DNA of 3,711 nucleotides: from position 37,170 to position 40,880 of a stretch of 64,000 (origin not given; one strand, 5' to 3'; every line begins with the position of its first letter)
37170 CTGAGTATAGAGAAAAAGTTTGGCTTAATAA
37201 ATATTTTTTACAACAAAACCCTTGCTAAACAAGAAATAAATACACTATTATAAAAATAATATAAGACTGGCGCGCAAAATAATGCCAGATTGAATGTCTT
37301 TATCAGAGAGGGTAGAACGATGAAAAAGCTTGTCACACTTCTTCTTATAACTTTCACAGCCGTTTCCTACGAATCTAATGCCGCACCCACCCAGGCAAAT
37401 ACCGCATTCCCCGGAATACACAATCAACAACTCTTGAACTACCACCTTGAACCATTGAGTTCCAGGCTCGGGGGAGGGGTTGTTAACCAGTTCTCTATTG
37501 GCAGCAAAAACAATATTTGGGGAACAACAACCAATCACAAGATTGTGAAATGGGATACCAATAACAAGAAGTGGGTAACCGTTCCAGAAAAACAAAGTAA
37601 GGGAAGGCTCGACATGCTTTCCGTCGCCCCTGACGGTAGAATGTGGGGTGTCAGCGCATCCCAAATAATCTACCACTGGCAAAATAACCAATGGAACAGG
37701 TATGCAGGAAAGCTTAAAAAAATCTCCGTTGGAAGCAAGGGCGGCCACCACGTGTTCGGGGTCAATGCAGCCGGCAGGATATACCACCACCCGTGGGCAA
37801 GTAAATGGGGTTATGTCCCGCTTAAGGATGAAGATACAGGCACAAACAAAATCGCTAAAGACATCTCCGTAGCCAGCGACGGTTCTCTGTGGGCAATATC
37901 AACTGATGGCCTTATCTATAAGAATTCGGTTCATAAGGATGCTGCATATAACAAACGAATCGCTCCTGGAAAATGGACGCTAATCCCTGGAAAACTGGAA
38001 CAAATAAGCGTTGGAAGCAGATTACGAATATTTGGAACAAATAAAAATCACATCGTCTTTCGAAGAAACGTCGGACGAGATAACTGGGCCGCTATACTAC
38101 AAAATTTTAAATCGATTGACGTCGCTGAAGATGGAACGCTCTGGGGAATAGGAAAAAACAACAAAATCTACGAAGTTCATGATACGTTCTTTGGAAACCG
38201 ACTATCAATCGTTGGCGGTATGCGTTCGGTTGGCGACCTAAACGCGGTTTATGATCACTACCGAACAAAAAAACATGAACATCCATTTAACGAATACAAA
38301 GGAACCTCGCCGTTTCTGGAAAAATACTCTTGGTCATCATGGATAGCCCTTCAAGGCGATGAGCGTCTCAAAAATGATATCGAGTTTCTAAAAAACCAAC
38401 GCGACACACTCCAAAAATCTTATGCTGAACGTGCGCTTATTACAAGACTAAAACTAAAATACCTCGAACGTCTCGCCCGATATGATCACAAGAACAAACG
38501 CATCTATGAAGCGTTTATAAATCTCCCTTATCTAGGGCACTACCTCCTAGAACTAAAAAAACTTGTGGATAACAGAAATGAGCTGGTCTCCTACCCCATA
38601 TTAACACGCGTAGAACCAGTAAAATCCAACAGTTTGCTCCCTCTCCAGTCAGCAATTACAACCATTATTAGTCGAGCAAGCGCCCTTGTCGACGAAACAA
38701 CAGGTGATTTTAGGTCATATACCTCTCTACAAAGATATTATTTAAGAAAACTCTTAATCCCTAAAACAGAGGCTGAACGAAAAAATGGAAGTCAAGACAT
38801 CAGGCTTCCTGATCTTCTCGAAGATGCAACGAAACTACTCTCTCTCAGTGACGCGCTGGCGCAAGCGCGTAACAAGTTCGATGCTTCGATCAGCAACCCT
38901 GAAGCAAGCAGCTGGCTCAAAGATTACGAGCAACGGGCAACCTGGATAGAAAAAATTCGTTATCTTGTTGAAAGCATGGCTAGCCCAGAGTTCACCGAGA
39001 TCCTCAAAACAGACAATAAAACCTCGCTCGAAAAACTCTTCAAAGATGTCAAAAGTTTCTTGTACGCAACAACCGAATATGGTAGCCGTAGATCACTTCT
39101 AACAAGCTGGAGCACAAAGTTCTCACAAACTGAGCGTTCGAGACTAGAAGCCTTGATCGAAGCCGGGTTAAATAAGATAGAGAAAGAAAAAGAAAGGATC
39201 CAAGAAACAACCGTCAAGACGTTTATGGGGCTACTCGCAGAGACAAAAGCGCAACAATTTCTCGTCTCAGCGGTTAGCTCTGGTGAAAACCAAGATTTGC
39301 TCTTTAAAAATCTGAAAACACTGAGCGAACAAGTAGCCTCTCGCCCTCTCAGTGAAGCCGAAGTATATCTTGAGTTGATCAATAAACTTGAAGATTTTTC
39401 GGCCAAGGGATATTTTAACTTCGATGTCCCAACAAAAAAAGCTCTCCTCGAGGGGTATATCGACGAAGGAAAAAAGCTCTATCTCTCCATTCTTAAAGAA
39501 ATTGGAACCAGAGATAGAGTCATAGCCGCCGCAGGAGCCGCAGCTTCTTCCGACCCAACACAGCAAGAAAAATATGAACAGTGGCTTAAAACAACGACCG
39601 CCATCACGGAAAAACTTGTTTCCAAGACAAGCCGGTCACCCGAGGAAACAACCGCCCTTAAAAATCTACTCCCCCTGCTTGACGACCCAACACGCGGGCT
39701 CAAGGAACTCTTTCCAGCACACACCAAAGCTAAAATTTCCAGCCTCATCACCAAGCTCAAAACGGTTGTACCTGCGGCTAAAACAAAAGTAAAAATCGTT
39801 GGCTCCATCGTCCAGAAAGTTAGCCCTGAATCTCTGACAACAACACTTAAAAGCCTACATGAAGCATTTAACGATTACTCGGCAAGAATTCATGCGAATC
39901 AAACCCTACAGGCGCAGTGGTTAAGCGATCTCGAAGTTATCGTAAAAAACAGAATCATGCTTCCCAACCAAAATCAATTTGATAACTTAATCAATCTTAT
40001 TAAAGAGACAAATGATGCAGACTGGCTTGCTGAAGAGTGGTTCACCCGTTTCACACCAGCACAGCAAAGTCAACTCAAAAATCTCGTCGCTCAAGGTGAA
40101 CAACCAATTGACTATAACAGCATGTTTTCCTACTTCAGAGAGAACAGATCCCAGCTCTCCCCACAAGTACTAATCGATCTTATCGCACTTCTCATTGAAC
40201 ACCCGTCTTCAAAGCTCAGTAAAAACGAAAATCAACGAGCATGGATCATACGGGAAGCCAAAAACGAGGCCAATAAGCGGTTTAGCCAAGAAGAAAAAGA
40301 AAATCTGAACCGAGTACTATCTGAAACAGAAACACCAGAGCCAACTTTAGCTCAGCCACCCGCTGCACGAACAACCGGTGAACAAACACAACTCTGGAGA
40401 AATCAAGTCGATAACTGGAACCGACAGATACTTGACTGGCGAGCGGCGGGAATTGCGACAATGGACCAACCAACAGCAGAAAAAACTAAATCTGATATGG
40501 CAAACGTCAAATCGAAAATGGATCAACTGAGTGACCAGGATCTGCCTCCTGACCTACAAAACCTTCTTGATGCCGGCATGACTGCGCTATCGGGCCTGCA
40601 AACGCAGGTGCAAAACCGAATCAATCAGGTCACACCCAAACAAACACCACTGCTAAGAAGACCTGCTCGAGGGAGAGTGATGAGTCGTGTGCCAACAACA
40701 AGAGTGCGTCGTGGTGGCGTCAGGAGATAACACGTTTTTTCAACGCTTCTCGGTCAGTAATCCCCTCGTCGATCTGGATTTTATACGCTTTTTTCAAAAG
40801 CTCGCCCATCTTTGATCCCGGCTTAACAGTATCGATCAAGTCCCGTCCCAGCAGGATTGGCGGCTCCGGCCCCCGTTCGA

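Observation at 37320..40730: Orphan 1136-aa secreted protein: tectonin-like six-bladed propeller fused to ~850 aa of unrecognisable helical sequence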

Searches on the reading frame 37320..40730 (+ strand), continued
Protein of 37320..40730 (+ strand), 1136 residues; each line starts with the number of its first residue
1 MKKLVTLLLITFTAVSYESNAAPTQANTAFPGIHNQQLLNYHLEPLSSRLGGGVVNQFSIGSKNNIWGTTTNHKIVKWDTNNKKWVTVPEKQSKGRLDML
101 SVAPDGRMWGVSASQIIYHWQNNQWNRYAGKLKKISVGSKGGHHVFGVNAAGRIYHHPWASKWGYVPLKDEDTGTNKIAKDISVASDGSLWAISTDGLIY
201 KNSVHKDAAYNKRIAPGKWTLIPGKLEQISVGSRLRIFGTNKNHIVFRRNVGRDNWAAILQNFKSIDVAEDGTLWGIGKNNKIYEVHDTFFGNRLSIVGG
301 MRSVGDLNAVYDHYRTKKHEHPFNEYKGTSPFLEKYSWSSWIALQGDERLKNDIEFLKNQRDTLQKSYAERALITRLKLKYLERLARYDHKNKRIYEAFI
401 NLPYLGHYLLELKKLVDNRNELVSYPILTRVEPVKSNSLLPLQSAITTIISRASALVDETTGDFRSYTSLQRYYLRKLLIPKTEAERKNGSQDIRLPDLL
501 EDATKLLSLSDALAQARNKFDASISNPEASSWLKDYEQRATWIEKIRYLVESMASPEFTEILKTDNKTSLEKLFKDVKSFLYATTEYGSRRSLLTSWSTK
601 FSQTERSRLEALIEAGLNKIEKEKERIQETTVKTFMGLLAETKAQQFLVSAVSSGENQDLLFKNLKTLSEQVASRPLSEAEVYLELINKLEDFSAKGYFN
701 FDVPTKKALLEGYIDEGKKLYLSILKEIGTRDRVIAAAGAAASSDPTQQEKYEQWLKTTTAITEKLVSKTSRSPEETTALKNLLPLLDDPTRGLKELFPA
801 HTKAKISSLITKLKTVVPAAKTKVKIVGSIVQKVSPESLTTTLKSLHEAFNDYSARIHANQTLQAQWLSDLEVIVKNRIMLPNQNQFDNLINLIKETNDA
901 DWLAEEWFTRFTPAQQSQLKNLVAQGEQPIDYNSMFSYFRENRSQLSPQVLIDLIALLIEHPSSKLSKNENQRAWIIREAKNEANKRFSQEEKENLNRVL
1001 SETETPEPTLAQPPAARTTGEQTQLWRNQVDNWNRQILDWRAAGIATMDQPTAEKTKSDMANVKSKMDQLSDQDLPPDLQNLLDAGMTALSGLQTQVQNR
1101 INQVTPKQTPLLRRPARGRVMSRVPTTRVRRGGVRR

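Call 82: list_cluster_members(proteins=[P0001, P0003, P0004])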
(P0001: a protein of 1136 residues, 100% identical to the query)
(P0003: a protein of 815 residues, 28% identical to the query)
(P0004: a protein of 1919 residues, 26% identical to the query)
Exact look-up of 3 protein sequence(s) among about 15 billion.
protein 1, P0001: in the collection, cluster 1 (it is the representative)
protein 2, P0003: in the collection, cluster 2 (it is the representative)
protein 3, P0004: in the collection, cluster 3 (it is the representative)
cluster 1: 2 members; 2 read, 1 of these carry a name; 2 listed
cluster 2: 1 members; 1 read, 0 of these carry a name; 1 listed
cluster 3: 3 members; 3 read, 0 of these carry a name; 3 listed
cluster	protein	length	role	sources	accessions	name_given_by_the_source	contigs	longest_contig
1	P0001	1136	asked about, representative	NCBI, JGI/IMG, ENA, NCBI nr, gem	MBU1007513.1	hypothetical protein KKA53_00300 [Candidatus Dependentiae bacterium] | hypothetical protein [Candidatus Dependentiae bacterium]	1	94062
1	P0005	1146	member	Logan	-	-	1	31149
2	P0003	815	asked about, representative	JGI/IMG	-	-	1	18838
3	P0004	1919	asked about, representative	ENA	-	-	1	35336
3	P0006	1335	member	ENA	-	-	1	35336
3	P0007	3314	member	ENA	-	-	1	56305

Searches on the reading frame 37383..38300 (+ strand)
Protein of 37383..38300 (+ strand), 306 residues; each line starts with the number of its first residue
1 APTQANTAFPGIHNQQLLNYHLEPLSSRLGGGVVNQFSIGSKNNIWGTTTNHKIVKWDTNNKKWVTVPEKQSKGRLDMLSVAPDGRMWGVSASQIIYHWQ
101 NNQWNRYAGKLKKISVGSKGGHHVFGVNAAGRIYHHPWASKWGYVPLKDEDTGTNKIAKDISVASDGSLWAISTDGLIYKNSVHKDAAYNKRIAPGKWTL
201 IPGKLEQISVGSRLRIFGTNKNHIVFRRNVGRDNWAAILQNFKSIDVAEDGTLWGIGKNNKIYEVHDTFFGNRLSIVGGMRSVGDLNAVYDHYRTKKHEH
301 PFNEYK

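Call 15: find_homologous_proteins(query=window:37383-38219:+, max_evalue=0.00001)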
Query window:37383-38219:+ (279 aa): 1 proteins with E <= 0.00001 among 471 candidates.
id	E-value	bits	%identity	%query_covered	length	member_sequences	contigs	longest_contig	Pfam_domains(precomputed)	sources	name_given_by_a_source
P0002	4.2e-10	58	29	56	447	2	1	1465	PF19193.7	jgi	jgi:hypothetical protein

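Call 21: search_protein_families(library=pfam, proteins=[P0002], max_evalue=0.1)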
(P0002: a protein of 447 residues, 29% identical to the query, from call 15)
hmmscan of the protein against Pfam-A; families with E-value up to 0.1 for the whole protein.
P0002 (447 aa): 2 families
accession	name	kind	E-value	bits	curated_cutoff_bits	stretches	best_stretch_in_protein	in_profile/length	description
PF19193.6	Tectonin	-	7.3e-34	117.5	30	2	290-431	23-172/216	Tectonin domain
PF19755.4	DUF6242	-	0.059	13.7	29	0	291-332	173-217/217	Domain of unknown function (DUF6242)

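Call 24: predict_structure(protein=window:37383-38300:+)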
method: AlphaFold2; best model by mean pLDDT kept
length: 306 residues; sequences in the alignment: 1
mean_pLDDT: 62.3   pTM: 0.63
mean pLDDT of the five models: 62.3, 60.7, 50.1, 43.6, 43.3
residues with pLDDT >= 90: 22; 70-90: 119; 50-70: 66; < 50: 99
segments of 3 or more residues with pLDDT < 50: 1-27, 185-192, 219-238, 266-306
pLDDT, mean of each block of 10 residues (from residue 1): 27 25 43 76 79 82 74 72 84 88 86 79 84 82 86 88 78 86 52 63 70 50 37 44 62 60 48 27 32 28 22
secondary structure, 60 per line:
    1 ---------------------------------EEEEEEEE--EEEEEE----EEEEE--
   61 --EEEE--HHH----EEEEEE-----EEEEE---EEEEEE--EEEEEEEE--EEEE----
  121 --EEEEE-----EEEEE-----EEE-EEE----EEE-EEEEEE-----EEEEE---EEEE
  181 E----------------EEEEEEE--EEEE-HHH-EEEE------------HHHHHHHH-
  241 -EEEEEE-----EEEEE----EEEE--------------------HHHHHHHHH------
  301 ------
elements in order: E34-41 E44-49 E54-58 E63-66 E76-81 E87-91 E95-100 E103-110 E113-116 E123-127 E133-137 E143-145 E147-149 E154-156 E158-163 E169-173 E177-181 E198-204 E207-210 E216-219 H232-239 E242-247 E253-257 E262-265 H286-294

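Call 31: fold_search(model_id=the predicted structure, library=pdb)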
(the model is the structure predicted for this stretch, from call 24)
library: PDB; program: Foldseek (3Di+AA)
matches with E <= 10: 1792; with E <= 0.001: 1126
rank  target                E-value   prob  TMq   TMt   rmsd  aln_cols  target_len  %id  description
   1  5fsb_B                3.6e-15  1.00  0.58  0.78   4.1       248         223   29  Structure of tectonin 2 from laccaria bicolor in complex with 2-o-methyl-methyl-seleno-beta-l-fucopyranoside (released 2017-03-29)
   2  5fsc_B                4.5e-15  1.00  0.59  0.80   3.3       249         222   28  Structure of tectonin 2 from Laccaria bicolor in complex with allyl- alpha_4-methyl-mannoside (released 2017-03-29)
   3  5fsb_A                1.0e-14  1.00  0.58  0.77   4.2       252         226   29  Structure of tectonin 2 from laccaria bicolor in complex with 2-o-methyl-methyl-seleno-beta-l-fucopyranoside (released 2017-03-29)
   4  4rus_B                7.3e-12  1.00  0.56  0.71   5.4       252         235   21  Carp Fishelectin, holo form (released 2015-04-08)
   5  4ruq_A                1.6e-11  1.00  0.58  0.74   5.3       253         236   20  Carp Fishelectin, apo form (released 2015-04-08)
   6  4ruq_B                1.6e-11  1.00  0.57  0.72   5.2       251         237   22  Carp Fishelectin, apo form (released 2015-04-08)
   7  9ya3_K                1.7e-08  1.00  0.33  0.44   7.2       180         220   13  Cryo-EM structure of the apical region of subpellicular microtubule (SPMT) from Toxoplasma gondii (8-nm repeat) (released 2025-12-03)
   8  7oyb_g2               2.0e-08  1.00  0.46  0.46   6.8       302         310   12  Cryo-EM structure of the 6 hpf zebrafish embryo 80S ribosome (released 2022-07-13)
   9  8gqe_B                8.3e-08  1.00  0.45  0.37   9.3       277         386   15  Crystal structure of the W285A mutant of UVR8 in complex with RUP2 (released 2022-09-14)
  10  6xzl                  9.2e-08  1.00  0.45  0.37   9.3       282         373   14  Arabidopsis UV-B photoreceptor UVR8 mutant D96N D107N (released 2021-01-13)
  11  9ya3_J                9.7e-08  1.00  0.34  0.44   7.1       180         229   14  Cryo-EM structure of the apical region of subpellicular microtubule (SPMT) from Toxoplasma gondii (8-nm repeat) (released 2025-12-03)
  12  8a98_Sg               9.7e-08  1.00  0.47  0.48   6.9       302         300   12  CRYO-EM STRUCTURE OF LEISHMANIA MAJOR 80S RIBOSOME : snoRNA MUTANT (released 2023-10-11)
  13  1rwi_A                1.1e-07  1.00  0.58  0.68   3.8       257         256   13  Extracellular domain of Mycobacterium tuberculosis PknD (released 2004-04-27)
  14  4dnw_B                1.2e-07  1.00  0.44  0.37   8.8       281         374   14  Crystal structure of UVB-resistance protein UVR8 (released 2012-03-07)
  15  7q40_C                1.3e-07  1.00  0.48  0.40   6.4       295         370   10  Crystal structure of RCC1-Like domain 2 of ubiquitin ligase HERC2 (released 2022-11-16)
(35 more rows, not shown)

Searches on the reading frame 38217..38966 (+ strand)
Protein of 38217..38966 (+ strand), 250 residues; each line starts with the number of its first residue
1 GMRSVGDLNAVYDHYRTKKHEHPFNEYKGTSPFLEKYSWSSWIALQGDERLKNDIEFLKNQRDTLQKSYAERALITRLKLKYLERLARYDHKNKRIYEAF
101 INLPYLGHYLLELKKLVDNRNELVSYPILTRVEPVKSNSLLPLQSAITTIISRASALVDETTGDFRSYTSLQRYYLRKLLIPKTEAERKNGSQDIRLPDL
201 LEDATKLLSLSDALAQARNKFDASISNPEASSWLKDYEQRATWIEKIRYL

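Call 11: search_protein_families(library=pfam, proteins=[window:38217-38966:+], max_evalue=10)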
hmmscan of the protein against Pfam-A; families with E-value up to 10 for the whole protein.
window:38217-38966:+ (250 aa): 1 family
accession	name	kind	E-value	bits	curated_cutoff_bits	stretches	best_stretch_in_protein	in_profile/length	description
PF16326.10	ABC_tran_CTD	-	0.015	15.9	32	1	181-223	17-59/69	ABC transporter C-terminal domain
